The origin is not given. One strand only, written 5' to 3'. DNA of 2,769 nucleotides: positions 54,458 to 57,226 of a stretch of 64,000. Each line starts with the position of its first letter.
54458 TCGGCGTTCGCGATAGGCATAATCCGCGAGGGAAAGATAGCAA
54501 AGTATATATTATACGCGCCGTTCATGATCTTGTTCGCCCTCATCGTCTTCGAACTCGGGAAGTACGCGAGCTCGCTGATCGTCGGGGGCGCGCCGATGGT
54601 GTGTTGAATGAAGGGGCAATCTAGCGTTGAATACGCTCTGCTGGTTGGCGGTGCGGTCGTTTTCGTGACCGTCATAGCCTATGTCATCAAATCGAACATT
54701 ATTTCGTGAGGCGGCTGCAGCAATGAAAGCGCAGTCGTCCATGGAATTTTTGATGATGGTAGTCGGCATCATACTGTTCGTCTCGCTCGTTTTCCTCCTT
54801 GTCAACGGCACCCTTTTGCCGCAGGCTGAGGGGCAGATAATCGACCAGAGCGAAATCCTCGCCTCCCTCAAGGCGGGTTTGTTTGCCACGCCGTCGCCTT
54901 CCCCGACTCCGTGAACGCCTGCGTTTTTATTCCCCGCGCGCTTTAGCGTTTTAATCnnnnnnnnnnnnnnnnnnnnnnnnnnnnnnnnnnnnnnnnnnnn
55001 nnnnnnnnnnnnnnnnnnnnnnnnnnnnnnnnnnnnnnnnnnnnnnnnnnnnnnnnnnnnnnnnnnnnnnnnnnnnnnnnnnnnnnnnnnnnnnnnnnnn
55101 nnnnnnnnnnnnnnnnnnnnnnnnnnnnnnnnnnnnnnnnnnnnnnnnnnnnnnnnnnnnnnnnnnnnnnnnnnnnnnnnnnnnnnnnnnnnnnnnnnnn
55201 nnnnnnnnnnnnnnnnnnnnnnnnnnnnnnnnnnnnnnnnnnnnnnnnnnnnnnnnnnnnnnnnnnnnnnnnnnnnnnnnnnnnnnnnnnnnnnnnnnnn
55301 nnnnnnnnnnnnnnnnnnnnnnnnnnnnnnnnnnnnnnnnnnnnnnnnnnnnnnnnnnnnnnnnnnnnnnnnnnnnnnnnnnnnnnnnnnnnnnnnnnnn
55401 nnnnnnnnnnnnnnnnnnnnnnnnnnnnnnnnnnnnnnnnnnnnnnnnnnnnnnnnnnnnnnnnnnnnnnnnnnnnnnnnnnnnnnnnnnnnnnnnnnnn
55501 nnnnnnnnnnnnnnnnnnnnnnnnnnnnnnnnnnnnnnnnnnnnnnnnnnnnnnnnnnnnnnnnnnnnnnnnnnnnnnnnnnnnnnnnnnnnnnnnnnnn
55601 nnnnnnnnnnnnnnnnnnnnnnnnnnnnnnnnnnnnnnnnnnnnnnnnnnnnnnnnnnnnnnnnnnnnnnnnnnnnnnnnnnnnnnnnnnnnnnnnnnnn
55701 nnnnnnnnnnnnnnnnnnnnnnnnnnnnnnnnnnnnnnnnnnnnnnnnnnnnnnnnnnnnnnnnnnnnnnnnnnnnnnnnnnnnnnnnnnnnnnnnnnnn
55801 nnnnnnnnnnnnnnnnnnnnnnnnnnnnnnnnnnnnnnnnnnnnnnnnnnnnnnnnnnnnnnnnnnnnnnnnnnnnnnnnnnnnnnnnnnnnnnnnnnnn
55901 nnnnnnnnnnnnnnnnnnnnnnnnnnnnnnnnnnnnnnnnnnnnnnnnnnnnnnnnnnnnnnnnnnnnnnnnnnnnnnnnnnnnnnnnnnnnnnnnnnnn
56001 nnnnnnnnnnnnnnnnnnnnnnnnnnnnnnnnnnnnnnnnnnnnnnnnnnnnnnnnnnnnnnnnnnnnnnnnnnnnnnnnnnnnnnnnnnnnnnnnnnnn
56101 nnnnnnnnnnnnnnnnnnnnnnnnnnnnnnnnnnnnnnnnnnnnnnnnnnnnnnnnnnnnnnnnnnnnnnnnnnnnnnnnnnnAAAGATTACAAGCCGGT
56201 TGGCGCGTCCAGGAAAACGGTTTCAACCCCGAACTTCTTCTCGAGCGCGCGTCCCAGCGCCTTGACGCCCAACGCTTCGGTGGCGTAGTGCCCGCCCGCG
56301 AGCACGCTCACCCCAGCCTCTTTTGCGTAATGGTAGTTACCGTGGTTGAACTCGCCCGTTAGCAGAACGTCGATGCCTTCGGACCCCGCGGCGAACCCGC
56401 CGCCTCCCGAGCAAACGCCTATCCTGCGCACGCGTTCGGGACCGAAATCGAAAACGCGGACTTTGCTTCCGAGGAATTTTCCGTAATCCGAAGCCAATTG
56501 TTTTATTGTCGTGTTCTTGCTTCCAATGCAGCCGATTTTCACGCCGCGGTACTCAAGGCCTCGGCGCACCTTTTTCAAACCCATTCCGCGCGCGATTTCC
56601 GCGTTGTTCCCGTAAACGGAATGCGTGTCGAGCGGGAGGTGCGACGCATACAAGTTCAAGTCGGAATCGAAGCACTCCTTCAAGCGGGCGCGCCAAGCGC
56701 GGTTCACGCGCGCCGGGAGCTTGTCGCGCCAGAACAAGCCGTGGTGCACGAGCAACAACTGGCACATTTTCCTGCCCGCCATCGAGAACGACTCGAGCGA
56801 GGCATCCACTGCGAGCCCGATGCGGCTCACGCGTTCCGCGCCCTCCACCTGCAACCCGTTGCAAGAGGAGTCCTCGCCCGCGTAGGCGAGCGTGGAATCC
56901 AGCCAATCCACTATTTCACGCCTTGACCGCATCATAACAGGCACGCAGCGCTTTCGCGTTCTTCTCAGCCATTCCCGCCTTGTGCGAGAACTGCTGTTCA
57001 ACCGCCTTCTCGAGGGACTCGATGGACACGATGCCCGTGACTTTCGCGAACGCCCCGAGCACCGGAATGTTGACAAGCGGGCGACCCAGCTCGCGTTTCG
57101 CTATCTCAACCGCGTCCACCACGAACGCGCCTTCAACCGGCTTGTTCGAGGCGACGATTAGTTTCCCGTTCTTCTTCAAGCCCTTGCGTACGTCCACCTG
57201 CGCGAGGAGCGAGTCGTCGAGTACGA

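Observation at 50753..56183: Tad/Flp-like pilus locus with two mini-pilins, starting 8 nt after tRNA-Arg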

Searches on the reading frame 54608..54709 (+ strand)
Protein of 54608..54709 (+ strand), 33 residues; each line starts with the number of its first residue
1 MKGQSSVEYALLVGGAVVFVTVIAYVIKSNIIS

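Call 5: search_protein_families(library=pfam, proteins=[window:54608-54709:+], max_evalue=1)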
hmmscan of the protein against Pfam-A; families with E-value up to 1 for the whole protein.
window:54608-54709:+ (33 aa): 3 families
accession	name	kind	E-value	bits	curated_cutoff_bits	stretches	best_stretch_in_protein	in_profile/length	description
PF04021.17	Class_IIIsignal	-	5.6e-05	23.4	23.7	1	2-27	2-27/27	Class III signal peptide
PF14029.11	DUF4244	-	0.0028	17.5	27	1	2-32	11-41/54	Protein of unknown function (DUF4244)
PF16020.10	Deltameth_res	-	0.23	11.7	27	1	11-32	24-45/52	Deltamethrin resistance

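Call 20: search_protein_families(library=ncbifam, proteins=[window:54608-54709:+], max_evalue=0.01)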
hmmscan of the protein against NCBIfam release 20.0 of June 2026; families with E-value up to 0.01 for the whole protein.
window:54608-54709:+ (33 aa): 0 families

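Call 60: list_cluster_members(proteins=[window:54608-54709:+, window:54723-54914:+, window:50837-51259:+, window:51299-52597:+, window:53690-54607:+, window:35860-37290:-, window:35023-35829:-, window:34194-35030:-])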
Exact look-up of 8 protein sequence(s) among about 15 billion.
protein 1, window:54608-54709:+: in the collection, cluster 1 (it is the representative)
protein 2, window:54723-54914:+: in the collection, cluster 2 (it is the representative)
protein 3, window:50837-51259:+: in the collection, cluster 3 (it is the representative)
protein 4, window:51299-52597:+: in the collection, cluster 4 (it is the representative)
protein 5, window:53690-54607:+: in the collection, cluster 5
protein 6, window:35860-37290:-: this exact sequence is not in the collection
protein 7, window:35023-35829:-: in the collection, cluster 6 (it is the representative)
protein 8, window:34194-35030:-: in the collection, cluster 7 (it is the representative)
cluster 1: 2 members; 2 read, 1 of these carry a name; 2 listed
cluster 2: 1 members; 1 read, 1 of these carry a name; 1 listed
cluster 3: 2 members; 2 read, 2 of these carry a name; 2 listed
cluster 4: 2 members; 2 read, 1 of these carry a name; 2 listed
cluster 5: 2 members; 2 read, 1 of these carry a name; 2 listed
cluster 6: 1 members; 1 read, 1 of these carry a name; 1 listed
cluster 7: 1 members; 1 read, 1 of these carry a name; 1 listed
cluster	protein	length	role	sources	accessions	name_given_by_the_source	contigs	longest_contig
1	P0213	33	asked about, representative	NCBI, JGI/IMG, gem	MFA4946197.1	MAG: class III signal peptide-containing protein [Candidatus Micrarchaeia archaeon]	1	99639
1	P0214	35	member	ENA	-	-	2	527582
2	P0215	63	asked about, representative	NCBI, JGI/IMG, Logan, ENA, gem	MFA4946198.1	MAG: hypothetical protein WC607_01510 [Candidatus Micrarchaeia archaeon]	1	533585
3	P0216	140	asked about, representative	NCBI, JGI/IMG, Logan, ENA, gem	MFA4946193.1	MAG: hypothetical protein WC607_01485 [Candidatus Micrarchaeia archaeon]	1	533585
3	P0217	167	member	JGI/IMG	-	hypothetical protein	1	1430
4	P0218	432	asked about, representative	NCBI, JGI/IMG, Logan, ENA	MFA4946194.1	MAG: hypothetical protein WC607_01490 [Candidatus Micrarchaeia archaeon]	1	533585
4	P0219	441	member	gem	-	-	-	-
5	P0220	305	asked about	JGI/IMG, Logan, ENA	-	-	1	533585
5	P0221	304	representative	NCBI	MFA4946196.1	MAG: type II secretion system F family protein [Candidatus Micrarchaeia archaeon]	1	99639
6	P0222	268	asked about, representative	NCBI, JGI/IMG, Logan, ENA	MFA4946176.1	MAG: type II secretion system F family protein [Candidatus Micrarchaeia archaeon]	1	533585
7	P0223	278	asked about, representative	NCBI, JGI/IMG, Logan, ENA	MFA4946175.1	MAG: type II secretion system F family protein [Candidatus Micrarchaeia archaeon]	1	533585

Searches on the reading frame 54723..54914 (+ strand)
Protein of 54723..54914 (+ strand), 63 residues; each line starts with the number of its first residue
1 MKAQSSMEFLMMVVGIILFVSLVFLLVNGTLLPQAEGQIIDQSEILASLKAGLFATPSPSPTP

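Call 5: search_protein_families(library=pfam, proteins=[window:54723-54914:+], max_evalue=1)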
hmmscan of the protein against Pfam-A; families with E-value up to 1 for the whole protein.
window:54723-54914:+ (63 aa): 0 families

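Call 20: search_protein_families(library=ncbifam, proteins=[window:54723-54914:+], max_evalue=0.01)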
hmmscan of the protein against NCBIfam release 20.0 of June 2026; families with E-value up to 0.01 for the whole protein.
window:54723-54914:+ (63 aa): 0 families

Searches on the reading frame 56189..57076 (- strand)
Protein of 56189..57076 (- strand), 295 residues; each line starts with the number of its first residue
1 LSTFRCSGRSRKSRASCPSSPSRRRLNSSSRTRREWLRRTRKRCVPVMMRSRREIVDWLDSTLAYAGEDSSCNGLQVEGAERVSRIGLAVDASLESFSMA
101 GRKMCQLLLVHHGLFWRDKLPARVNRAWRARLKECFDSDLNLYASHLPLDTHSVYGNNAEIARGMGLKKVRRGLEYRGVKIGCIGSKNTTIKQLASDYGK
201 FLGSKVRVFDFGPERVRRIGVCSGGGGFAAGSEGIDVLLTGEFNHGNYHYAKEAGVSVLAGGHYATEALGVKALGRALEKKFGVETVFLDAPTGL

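Call 5: search_protein_families(library=pfam, proteins=[window:56189-57076:-], max_evalue=1)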
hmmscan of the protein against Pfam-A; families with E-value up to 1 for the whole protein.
window:56189-57076:- (295 aa): 2 families
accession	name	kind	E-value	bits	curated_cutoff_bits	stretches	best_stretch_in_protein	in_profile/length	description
PF01784.24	DUF34_NIF3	-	9.5e-51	173.3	23.4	1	52-290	3-251/256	Duf34/NIF3 (NGG1p interacting factor 3)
PF03363.18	Herpes_LP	-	0.091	13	25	1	16-56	127-167/174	Herpesvirus leader protein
